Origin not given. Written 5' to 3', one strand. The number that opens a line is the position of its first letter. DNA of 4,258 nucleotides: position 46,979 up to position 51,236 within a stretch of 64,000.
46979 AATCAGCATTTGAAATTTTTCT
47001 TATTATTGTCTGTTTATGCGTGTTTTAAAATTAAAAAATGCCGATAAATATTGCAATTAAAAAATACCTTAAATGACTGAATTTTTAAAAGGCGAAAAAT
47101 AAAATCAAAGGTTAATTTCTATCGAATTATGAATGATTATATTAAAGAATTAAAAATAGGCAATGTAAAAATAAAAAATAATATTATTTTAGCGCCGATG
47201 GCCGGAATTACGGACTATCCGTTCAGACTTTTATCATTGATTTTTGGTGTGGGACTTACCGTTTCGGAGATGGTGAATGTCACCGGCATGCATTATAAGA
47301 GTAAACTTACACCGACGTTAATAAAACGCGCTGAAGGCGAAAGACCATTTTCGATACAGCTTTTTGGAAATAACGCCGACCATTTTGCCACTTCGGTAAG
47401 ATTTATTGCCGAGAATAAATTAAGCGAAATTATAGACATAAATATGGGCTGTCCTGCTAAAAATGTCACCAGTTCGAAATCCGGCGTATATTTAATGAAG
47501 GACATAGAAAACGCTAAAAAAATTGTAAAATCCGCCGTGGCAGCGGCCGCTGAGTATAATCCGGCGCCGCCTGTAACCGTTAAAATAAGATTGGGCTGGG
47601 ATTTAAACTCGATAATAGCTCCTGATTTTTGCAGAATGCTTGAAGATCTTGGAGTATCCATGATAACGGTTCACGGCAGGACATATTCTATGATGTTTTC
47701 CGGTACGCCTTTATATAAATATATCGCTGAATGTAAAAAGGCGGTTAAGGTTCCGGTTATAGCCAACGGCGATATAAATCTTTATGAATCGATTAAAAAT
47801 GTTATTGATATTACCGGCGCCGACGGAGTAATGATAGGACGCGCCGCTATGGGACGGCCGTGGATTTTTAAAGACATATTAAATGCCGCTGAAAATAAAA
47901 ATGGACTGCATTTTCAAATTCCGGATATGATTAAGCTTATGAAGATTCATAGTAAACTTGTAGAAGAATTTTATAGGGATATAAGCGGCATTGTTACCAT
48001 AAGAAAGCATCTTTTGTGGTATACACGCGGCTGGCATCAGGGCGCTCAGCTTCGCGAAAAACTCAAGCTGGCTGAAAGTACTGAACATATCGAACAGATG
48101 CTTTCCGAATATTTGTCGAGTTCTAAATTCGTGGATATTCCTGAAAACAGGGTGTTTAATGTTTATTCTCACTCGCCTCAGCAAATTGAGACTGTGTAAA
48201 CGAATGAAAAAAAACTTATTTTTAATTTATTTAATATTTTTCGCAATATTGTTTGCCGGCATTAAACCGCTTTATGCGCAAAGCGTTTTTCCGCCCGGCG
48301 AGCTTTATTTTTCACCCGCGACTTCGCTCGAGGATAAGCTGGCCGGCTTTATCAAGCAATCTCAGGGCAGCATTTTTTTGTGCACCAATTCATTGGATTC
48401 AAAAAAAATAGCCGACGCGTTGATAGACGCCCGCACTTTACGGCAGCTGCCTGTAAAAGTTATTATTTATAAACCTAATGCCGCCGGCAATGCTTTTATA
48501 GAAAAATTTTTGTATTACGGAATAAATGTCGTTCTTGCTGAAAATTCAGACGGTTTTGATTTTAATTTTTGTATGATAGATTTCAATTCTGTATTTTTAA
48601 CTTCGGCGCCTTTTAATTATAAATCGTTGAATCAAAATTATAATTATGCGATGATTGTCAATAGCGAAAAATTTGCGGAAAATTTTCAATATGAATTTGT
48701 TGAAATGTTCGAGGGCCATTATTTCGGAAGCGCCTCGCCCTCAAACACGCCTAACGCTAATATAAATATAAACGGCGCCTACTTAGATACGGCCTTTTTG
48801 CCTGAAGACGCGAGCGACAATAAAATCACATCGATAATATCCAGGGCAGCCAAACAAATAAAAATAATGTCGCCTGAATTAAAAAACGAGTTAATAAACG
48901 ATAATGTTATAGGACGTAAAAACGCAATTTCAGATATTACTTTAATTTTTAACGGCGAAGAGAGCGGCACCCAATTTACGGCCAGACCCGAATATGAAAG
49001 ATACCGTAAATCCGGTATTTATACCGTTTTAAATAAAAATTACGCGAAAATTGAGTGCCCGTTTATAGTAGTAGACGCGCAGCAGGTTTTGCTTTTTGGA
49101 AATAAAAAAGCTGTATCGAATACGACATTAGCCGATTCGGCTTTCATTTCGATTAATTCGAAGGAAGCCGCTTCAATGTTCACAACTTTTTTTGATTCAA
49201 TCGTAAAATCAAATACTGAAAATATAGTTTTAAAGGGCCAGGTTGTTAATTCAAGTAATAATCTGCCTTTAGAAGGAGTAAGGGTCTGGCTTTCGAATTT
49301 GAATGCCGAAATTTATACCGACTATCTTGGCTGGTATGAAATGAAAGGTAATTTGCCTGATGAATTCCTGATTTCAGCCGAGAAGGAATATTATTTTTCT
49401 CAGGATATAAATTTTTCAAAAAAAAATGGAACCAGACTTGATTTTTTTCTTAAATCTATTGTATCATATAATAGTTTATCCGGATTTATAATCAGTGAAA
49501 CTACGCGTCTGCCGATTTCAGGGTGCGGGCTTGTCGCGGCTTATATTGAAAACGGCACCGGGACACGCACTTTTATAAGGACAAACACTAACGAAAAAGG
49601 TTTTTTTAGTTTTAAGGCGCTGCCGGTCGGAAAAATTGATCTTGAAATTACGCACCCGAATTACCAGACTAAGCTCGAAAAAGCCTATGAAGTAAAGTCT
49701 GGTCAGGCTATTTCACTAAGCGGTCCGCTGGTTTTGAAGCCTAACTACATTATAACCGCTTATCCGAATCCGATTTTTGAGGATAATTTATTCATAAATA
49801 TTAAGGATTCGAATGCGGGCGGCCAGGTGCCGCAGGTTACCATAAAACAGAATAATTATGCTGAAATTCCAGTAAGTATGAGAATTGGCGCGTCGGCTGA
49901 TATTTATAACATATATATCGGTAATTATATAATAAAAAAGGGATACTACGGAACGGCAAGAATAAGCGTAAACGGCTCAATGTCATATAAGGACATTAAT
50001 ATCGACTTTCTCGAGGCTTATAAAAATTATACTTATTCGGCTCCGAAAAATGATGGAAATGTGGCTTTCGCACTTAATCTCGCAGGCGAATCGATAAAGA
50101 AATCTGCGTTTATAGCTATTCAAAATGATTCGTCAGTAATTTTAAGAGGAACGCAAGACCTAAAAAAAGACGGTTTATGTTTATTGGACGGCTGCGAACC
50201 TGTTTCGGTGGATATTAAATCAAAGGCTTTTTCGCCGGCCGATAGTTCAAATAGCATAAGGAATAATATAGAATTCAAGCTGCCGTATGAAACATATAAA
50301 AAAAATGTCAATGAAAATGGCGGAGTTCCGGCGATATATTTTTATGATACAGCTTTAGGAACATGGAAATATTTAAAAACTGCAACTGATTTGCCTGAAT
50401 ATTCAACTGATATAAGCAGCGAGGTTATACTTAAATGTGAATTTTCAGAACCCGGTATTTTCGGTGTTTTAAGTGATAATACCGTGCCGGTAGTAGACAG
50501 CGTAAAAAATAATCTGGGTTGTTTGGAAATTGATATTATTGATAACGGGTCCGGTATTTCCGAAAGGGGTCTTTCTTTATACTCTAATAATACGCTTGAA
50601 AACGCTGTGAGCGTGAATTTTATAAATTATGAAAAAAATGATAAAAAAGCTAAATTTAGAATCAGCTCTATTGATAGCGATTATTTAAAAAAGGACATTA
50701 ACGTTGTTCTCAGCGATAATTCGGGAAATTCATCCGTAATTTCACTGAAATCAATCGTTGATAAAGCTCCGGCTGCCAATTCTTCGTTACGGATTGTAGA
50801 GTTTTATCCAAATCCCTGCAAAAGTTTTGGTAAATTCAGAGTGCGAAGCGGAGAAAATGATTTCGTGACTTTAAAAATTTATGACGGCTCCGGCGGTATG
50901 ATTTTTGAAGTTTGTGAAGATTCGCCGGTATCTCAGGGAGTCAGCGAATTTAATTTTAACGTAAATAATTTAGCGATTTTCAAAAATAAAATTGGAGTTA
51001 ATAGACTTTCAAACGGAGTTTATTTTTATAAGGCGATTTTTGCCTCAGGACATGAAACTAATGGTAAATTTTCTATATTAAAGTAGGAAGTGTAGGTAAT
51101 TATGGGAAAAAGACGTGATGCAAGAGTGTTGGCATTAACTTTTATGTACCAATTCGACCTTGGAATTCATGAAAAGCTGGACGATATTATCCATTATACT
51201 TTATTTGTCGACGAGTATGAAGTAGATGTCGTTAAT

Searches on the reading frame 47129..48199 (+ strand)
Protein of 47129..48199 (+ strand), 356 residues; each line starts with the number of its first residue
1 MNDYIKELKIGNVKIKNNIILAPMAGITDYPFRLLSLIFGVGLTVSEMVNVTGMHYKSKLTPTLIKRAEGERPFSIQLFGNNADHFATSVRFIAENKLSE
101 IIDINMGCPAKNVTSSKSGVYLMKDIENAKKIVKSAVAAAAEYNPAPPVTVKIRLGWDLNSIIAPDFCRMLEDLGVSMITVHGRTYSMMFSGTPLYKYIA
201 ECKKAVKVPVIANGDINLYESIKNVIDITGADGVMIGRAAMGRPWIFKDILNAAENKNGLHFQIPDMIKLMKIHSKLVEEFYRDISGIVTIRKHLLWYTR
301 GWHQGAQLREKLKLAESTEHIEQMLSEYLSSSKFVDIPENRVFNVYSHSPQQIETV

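Call 64: search_protein_families(library=pfam, proteins=[window:47129-48199:+], max_evalue=0.0001)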
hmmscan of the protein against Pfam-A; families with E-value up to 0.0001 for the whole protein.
window:47129-48199:+ (356 aa): 1 family
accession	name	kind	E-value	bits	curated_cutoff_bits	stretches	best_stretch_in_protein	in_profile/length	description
PF01207.24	Dus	-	2.3e-76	257.3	20.4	1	20-326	1-303/311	Dihydrouridine synthase (Dus)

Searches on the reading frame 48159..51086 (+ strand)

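Call 68: search_protein_families(library=pfam, proteins=[window:48159-51086:+], max_evalue=0.0001)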
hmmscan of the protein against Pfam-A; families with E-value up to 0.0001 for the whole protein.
window:48159-51086:+ (975 aa): 4 families
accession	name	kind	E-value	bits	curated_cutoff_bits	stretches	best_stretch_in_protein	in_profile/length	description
PF13620.12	CarboxypepD_reg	-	2e-13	51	32.3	1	439-518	1-75/82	Carboxypeptidase regulatory-like domain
PF13091.12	PLDc_2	-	1e-12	48.5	27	1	64-183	4-131/132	PLD-like domain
PF13715.12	CarbopepD_reg_2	-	1.2e-11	44.9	32.2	0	358-431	1-76/88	CarboxypepD_reg-like domain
PF18962.6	Por_Secre_tail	-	3.2e-05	24.6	27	0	883-963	2-66/75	Secretion system C-terminal sorting domain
